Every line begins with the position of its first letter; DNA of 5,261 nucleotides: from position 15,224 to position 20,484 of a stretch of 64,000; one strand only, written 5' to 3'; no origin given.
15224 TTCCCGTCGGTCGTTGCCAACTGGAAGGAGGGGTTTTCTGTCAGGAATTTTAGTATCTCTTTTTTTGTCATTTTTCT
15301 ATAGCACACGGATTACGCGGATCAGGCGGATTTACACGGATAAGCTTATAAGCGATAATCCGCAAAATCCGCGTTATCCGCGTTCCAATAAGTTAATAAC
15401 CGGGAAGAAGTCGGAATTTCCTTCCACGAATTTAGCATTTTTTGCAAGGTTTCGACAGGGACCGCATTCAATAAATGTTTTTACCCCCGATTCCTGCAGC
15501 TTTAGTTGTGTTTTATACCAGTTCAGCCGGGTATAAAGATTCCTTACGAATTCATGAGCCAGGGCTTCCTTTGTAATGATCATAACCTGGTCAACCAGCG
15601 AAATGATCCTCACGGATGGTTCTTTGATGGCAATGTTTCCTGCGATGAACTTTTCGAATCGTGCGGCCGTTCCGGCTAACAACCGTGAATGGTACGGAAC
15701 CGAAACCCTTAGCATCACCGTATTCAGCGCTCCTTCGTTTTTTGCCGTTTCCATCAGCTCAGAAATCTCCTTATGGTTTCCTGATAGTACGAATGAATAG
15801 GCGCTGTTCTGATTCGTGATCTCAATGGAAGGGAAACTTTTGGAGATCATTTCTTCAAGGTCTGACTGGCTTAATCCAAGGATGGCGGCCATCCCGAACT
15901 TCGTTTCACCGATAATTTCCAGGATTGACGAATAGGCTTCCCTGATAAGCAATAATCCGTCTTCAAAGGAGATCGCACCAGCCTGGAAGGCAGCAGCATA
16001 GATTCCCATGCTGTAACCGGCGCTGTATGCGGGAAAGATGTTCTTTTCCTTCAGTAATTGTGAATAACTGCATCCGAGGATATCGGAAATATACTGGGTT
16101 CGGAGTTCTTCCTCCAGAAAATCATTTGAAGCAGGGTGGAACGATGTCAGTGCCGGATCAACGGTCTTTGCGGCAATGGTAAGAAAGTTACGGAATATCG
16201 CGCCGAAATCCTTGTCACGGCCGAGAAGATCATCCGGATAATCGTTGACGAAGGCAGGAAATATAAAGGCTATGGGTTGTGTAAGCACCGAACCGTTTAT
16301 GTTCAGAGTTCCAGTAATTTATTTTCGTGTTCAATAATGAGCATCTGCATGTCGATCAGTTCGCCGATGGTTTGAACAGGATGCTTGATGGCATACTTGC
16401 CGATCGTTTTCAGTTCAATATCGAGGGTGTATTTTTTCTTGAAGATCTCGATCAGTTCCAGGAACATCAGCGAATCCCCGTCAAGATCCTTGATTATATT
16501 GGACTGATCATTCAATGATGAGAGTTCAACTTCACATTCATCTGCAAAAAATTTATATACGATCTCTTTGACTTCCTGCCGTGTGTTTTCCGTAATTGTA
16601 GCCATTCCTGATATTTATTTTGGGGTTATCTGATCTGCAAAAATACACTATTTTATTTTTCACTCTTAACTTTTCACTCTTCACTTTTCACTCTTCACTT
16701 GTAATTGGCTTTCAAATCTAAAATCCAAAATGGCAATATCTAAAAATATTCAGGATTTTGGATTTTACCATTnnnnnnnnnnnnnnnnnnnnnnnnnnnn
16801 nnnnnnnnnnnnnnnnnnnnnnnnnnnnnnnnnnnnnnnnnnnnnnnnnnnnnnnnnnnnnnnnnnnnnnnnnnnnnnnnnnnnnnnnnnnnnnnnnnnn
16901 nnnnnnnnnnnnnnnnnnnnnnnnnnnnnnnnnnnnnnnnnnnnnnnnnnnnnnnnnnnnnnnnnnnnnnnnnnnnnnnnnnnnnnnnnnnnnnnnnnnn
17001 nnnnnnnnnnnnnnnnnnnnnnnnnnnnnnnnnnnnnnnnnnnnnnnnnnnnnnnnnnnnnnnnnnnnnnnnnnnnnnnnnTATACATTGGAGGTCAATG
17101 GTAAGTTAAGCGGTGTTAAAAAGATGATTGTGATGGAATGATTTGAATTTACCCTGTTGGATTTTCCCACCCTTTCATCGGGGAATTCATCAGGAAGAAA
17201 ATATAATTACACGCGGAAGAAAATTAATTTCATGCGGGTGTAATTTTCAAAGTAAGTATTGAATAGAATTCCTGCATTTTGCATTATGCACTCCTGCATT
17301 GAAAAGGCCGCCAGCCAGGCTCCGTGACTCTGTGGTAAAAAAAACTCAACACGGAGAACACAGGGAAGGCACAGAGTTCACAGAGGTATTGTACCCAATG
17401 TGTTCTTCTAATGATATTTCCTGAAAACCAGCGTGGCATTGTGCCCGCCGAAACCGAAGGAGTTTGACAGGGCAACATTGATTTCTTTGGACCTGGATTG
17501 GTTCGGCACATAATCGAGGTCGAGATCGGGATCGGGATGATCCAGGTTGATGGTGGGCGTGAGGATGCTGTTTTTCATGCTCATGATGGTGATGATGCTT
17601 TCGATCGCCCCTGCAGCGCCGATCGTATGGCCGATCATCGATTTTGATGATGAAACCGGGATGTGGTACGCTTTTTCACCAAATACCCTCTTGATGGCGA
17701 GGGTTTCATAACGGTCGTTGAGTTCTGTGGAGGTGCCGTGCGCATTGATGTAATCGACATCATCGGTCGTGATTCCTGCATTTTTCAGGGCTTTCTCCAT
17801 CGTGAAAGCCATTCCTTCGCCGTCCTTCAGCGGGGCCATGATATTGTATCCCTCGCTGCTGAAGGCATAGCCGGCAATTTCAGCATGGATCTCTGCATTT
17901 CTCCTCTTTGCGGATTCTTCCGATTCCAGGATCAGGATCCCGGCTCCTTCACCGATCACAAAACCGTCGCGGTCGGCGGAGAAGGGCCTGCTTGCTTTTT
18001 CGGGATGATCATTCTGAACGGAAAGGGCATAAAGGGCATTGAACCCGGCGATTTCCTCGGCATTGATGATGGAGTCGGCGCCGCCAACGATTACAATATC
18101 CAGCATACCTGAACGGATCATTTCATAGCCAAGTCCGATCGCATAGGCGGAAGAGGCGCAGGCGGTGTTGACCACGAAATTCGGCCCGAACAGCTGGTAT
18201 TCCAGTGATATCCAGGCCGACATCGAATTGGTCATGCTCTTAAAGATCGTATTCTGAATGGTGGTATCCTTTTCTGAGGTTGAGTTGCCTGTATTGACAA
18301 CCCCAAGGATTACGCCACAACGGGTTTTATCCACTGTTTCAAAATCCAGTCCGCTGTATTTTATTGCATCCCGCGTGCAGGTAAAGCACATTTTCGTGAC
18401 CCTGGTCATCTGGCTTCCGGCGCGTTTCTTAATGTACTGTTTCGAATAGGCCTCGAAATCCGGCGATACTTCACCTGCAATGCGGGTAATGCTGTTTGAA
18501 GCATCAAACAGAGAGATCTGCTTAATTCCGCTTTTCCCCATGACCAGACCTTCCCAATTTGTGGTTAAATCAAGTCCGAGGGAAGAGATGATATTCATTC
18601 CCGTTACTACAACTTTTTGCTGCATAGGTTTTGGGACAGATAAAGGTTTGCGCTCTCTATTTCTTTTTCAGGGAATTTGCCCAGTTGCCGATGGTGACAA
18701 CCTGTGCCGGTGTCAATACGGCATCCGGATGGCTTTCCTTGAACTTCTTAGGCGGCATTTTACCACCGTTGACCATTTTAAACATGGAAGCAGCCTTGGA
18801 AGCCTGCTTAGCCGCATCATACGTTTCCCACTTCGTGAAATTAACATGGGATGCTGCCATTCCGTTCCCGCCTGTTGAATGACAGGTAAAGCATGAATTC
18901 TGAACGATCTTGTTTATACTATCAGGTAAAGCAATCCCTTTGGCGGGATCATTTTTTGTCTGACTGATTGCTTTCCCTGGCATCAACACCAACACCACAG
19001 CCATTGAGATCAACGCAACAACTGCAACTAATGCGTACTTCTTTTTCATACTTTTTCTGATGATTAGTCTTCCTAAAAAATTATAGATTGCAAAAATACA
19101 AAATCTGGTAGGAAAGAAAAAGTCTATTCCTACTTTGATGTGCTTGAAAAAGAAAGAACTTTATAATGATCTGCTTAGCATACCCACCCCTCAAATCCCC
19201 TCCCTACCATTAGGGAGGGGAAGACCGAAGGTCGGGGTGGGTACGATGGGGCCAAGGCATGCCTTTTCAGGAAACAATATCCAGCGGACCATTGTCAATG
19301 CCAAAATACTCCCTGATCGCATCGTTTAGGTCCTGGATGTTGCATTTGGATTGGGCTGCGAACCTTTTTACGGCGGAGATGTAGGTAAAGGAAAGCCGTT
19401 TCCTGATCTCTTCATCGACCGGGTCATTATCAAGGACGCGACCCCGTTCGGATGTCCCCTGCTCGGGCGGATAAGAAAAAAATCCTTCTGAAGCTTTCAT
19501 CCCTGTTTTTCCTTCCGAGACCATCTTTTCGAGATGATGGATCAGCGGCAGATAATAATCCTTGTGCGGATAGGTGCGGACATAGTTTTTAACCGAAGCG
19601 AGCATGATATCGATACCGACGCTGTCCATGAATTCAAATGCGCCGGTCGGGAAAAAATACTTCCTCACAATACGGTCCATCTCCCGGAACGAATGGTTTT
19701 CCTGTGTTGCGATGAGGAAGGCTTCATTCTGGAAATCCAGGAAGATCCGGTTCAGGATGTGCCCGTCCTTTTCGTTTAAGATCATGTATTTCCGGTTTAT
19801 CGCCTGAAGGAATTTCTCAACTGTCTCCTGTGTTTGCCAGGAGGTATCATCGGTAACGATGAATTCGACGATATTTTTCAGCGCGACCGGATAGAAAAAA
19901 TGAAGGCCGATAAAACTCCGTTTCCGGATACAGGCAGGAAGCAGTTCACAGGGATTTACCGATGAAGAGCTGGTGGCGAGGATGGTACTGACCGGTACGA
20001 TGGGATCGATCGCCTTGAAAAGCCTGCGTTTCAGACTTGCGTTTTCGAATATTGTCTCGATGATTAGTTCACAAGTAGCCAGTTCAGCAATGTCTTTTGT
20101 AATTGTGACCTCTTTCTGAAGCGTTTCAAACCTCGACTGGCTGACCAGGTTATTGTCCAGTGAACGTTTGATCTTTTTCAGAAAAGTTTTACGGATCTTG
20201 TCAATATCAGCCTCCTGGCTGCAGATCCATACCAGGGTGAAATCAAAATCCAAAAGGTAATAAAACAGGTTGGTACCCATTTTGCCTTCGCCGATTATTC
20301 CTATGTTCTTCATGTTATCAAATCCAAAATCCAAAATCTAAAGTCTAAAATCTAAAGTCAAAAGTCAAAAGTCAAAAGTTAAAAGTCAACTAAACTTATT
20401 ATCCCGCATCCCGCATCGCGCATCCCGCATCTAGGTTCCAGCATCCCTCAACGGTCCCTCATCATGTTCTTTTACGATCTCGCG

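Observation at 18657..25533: CoA-level beta-oxidation-like / branching-like sub-block inside a type II PKS cluster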

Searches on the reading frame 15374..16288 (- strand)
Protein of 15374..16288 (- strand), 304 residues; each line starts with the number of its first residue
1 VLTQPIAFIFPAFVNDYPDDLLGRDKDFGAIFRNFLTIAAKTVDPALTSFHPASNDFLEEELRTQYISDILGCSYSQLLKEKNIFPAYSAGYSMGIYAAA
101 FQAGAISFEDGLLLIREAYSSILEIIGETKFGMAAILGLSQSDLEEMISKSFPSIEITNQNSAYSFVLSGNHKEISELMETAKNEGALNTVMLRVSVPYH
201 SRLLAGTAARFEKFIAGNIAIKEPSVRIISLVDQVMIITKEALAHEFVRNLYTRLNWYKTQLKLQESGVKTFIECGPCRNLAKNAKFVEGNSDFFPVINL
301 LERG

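Call 8: search_protein_families(library=pfam, proteins=[window:15374-16288:-], max_evalue=0.01)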
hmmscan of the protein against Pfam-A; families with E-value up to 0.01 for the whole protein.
window:15374-16288:- (304 aa): 1 family
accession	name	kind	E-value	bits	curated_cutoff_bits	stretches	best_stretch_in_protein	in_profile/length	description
PF00698.26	Acyl_transf_1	-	1.7e-10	41.4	32.7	1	80-278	78-268/319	Acyl transferase domain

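Call 11: search_protein_families(library=ncbifam, proteins=[window:15374-16288:-], max_evalue=0.01)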
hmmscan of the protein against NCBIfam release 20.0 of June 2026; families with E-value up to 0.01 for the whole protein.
window:15374-16288:- (304 aa): 8 families
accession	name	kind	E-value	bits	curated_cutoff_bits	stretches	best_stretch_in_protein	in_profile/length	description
TIGR03131.1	malonate_mdcH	equivalog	3.6e-43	148.1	297.9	1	50-284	43-271/297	malonate decarboxylase subunit epsilon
TIGR00128.1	fabD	equivalog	1.6e-38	132.9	260.9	1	74-281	72-279/290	ACP S-malonyltransferase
NF045894.1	PKS_plus_SDR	equivalog_domain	1.4e-25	89.2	1740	1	21-286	550-812/1515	type I polyketide synthase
NF037940.1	PKS_MbtD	equivalog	1.6e-15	56.3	1150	1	73-275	163-360/978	mycobactin polyketide synthase MbtD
NF037941.1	PKS_NbtC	equivalog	4e-11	41.6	1150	1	84-274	179-369/1027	nocobactin polyketide synthase NbtC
TIGR02813.1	omega_3_PfaA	subfamily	4.2e-10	37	1010.1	1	57-283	646-874/2582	polyketide-type polyunsaturated fatty acid synthase PfaA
NF040607.1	mycolic_Pks13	equivalog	1.3e-09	36.1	2100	1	75-277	736-942/1680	polyketide synthase Pks13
NF041183.1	Pks2_ls1_myc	equivalog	1.8e-05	21.8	2400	1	80-213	609-739/2086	sulfolipid-1 biosynthesis phthioceranic/hydroxyphthioceranic acid synthase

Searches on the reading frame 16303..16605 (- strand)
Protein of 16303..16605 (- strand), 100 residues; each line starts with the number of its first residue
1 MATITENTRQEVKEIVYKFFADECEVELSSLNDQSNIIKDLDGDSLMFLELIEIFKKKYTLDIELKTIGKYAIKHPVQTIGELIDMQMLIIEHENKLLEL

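Call 4: search_protein_families(library=pfam, proteins=[window:16303-16605:-], max_evalue=0.01)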
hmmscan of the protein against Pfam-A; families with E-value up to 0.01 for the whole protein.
window:16303-16605:- (100 aa): 2 families
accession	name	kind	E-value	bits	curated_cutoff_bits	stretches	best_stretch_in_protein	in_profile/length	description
PF00550.31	PP-binding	-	8e-06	26.5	20.8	1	18-68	5-54/67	Phosphopantetheine attachment site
PF19237.4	DUF5889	-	0.0019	18.7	27.1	0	10-84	41-98/115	Family of unknown function (DUF5889)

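Call 5: search_protein_families(library=ncbifam, proteins=[window:16303-16605:-], max_evalue=0.01)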
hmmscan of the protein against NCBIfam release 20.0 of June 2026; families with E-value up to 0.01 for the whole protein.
window:16303-16605:- (100 aa): 10 families
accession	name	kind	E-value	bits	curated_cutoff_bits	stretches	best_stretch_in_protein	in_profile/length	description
NF002148.0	PRK00982.1-2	subfamily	4.1e-06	26.5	71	1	9-64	2-57/79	acyl carrier protein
NF002150.0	PRK00982.1-4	subfamily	3.3e-05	24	66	1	8-66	2-60/80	acyl carrier protein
NF002151.0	PRK00982.1-5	equivalog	5e-05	23.3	92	1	11-63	3-55/78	acyl carrier protein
NF005079.0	PRK06508.1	equivalog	9.1e-05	22.8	83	1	16-66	8-58/93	acyl carrier protein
TIGR00517.1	acyl_carrier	equivalog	0.00049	19.9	70.45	1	10-64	2-56/77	acyl carrier protein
NF005798.0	PRK07639.1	equivalog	0.00062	20.1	100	1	8-70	2-65/91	petrobactin biosynthesis protein AsbD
NF002149.0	PRK00982.1-3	equivalog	0.0026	17.7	106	1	11-64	3-56/78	acyl carrier protein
NF006031.0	PRK08172.1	equivalog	0.0041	17.8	76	1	13-63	6-56/82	acyl carrier protein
NF003757.0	PRK05350.1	equivalog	0.0095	16.1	65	0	8-60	3-55/83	acyl carrier protein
NF002147.0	PRK00982.1-1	equivalog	0.0099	15.7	84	0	8-63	4-59/83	acyl carrier protein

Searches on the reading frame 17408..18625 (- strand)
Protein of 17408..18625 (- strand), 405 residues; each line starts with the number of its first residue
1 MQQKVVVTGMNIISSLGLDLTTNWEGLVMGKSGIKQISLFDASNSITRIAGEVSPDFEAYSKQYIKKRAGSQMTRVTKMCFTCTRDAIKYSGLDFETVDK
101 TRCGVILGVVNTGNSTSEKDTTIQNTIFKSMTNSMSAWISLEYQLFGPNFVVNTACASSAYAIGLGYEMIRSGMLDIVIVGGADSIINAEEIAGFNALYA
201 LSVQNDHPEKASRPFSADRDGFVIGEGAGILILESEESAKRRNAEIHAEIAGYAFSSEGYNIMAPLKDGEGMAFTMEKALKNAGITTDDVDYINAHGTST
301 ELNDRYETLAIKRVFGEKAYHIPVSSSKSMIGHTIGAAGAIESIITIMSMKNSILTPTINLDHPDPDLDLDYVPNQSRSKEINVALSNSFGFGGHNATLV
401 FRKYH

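Call 4: search_protein_families(library=pfam, proteins=[window:17408-18625:-], max_evalue=0.01)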
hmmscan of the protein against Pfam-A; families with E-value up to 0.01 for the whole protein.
window:17408-18625:- (405 aa): 5 families
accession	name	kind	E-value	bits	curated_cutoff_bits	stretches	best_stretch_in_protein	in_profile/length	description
PF00109.32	ketoacyl-synt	-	2.8e-47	161.9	20.8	1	3-239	2-252/252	Beta-ketoacyl synthase, N-terminal domain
PF02801.28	Ketoacyl-synt_C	-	3.1e-38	130.9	20.8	1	247-361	1-118/119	Beta-ketoacyl synthase, C-terminal domain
PF00108.29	Thiolase_N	-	3.7e-07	30.2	26.4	1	148-198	77-127/260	Thiolase, N-terminal domain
PF08545.16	ACP_syn_III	-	0.00043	20.5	24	0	152-185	3-36/80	3-Oxoacyl-[acyl-carrier-protein (ACP)] synthase III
PF02803.24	Thiolase_C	-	0.0029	17.7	27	1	271-352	23-99/123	Thiolase, C-terminal domain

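Call 5: search_protein_families(library=ncbifam, proteins=[window:17408-18625:-], max_evalue=0.01)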
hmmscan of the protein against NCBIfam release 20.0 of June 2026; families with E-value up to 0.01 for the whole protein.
window:17408-18625:- (405 aa): 54 families (the best 25 are shown)
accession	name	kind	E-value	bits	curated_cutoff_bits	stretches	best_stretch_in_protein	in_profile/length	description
TIGR03150.1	fabF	equivalog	2.7e-140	467.6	493.75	1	3-402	1-407/407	beta-ketoacyl-ACP synthase II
NF005589.0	PRK07314.1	subfamily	1.2e-136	455.7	387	1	2-404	3-412/413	beta-ketoacyl-ACP synthase II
NF004970.0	PRK06333.1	subfamily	2.7e-119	398.8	525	1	2-405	3-423/424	beta-ketoacyl-ACP synthase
NF006274.0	PRK08439.1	equivalog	3.4e-112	375.2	621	1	3-403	2-405/406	beta-ketoacyl-ACP synthase II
NF005076.0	PRK06501.1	equivalog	1.6e-102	343.5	629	2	120-403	143-422/425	beta-ketoacyl-ACP synthase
NF006434.0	PRK08722.1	equivalog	2.3e-97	326.5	759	1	3-403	4-413/414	beta-ketoacyl-ACP synthase II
NF006587.0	PRK09116.1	equivalog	1.5e-92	310.5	470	1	3-404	2-407/408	beta-ketoacyl-ACP synthase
NF005916.1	PRK07910.1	equivalog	1.5e-89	300.8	560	1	4-404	13-418/418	KasA/KasB family beta-ketoacyl-ACP synthase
NF005935.0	PRK07967.1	equivalog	3e-85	286.5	630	1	3-404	2-404/406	beta-ketoacyl-ACP synthase I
NF006618.0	PRK09185.1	subfamily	1.1e-77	261.7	407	1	2-403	2-392/394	beta-ketoacyl-ACP synthase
NF005490.0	PRK07103.1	equivalog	3.7e-72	243.7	445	1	2-403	3-412/414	polyketide beta-ketoacyl:acyl carrier protein synthase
NF004618.0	PRK05952.1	equivalog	1.3e-71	241.6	455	1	4-403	3-382/384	beta-ketoacyl-ACP synthase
NF058662.1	cispenta_AmcF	equivalog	2.2e-68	230.9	325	1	4-402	1-368/369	cispentacin biosynthesis acyltransferase subunit AmcF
NF045894.1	PKS_plus_SDR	equivalog_domain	1.8e-45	155.1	1740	1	81-398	95-421/1515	type I polyketide synthase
NF040607.1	mycolic_Pks13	equivalog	8.2e-41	139.5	2100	1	124-404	239-526/1680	polyketide synthase Pks13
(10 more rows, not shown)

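Call 58: list_cluster_members(proteins=[P0001, window:17408-18625:-, window:19267-20334:-])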
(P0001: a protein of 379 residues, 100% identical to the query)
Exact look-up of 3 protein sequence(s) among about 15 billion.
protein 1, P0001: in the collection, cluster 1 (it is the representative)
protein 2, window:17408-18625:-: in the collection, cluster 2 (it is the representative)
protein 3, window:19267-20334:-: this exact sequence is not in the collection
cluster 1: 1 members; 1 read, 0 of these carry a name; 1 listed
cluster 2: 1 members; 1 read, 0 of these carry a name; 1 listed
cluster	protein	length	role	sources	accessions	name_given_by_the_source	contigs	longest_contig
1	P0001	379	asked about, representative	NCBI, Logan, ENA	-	-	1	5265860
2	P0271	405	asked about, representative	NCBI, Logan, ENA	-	-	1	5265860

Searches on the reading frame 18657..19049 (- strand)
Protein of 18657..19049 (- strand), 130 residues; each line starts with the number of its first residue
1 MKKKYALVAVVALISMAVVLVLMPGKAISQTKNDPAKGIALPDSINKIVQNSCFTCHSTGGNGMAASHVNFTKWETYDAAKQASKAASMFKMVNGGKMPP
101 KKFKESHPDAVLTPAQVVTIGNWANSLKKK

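Call 4: search_protein_families(library=pfam, proteins=[window:18657-19049:-], max_evalue=0.01)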
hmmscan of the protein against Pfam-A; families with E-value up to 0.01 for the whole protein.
window:18657-19049:- (130 aa): 3 families
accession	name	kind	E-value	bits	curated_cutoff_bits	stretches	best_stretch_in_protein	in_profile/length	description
PF14376.11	Haem_bd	-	1.3e-16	61.2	27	1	66-125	73-132/133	Haem-binding domain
PF13442.11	Cytochrome_CBB3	-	2.3e-05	25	27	1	42-102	3-52/68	Cytochrome C oxidase, cbb3-type, subunit III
PF00034.26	Cytochrom_C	-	0.00048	21.8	21.3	1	46-123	5-85/90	Cytochrome c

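Call 5: search_protein_families(library=ncbifam, proteins=[window:18657-19049:-], max_evalue=0.01)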
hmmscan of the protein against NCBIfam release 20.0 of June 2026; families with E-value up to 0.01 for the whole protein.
window:18657-19049:- (130 aa): 3 families
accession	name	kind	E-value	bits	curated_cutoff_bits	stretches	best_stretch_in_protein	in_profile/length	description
NF045774.1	cytochro_C551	exception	0.003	17.5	118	1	1-67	1-64/110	cytochrome c551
TIGR00782.1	ccoP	equivalog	0.004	16.5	179.95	1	45-128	206-282/285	cytochrome-c oxidase, cbb3-type subunit III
NF045930.1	Cytc6PetJCyano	equivalog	0.0061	16.5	135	1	31-104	18-87/110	cytochrome c6 PetJ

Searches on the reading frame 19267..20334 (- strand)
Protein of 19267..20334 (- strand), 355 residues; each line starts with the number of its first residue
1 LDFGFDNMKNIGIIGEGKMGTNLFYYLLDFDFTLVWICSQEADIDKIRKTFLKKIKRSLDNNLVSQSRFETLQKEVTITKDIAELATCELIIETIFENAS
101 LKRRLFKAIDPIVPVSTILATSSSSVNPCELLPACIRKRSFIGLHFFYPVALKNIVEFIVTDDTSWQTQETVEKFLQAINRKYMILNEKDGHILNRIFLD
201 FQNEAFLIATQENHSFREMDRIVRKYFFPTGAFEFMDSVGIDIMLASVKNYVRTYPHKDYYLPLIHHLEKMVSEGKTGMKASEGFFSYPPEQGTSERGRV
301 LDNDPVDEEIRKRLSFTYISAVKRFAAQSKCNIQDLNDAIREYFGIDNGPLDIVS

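Call 4: search_protein_families(library=pfam, proteins=[window:19267-20334:-], max_evalue=0.01)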
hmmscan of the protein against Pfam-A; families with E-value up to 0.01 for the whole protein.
window:19267-20334:- (355 aa): 2 families
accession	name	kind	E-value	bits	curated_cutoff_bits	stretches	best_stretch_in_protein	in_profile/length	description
PF02737.24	3HCDH_N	-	7.9e-36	124.1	22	1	10-185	1-176/180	3-hydroxyacyl-CoA dehydrogenase, NAD binding domain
PF00725.27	3HCDH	-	1.7e-17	64.1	22.1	1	191-288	1-97/97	3-hydroxyacyl-CoA dehydrogenase, C-terminal domain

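Call 5: search_protein_families(library=ncbifam, proteins=[window:19267-20334:-], max_evalue=0.01)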
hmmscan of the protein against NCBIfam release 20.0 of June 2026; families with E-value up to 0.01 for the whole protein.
window:19267-20334:- (355 aa): 19 families
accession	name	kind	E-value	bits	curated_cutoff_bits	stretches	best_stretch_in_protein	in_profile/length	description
NF006124.0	PRK08268.1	subfamily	5.2e-44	151.1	508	1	7-299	6-298/507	3-hydroxyacyl-CoA dehydrogenase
NF004474.0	PRK05808.1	subfamily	1.6e-42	145.7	408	1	7-288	2-282/283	3-hydroxybutyryl-CoA dehydrogenase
NF006143.0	PRK08293.1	equivalog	2.2e-40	138.8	312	1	7-289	3-288/291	3-hydroxyacyl-CoA dehydrogenase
NF005875.0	PRK07819.1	subfamily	3e-38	131.9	319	1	7-288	4-286/287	3-hydroxybutyryl-CoA dehydrogenase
NF006722.0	PRK09260.1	equivalog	6.4e-36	124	429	1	8-291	2-284/289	3-hydroxyacyl-CoA dehydrogenase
NF008363.0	PRK11154.1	equivalog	8e-36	123.4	869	1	7-341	308-632/708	fatty acid oxidation complex subunit alpha FadJ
NF005715.0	PRK07530.1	equivalog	3.9e-35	121.7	420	1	7-292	3-287/292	3-hydroxybutyryl-CoA dehydrogenase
TIGR02440.1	FadJ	equivalog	1.6e-31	109.3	968.45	1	8-341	304-625/699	fatty acid oxidation complex subunit alpha FadJ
NF008727.0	PRK11730.1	equivalog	2.7e-30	105.3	870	1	8-293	313-597/717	fatty acid oxidation complex subunit alpha FadB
TIGR02441.1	fa_ox_alpha_mit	equivalog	6e-30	103.9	964.65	1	7-292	334-617/737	fatty acid oxidation complex subunit alpha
TIGR02279.1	PaaC-3OHAcCoADH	equivalog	2.1e-28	99.4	669.4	1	8-291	5-288/503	3-hydroxyacyl-CoA dehydrogenase PaaH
NF052272.1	Staph_FadB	exception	3.6e-27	94.9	999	1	8-288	3-288/752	3-hydroxyacyl-CoA dehydrogenase/crotonase FadB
NF004699.0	PRK06035.1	equivalog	4.3e-26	91.7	500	1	7-281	2-278/294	3-hydroxyacyl-CoA dehydrogenase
NF042925.1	FHMPC_DH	equivalog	1.3e-22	80.5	500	1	10-292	2-284/304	5-formyl-3-hydroxy-2-methylpyridine 4-carboxylate 5-dehydrogenase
TIGR02437.1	FadB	equivalog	5.3e-22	77.9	933.55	1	9-292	314-596/714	fatty acid oxidation complex subunit alpha FadB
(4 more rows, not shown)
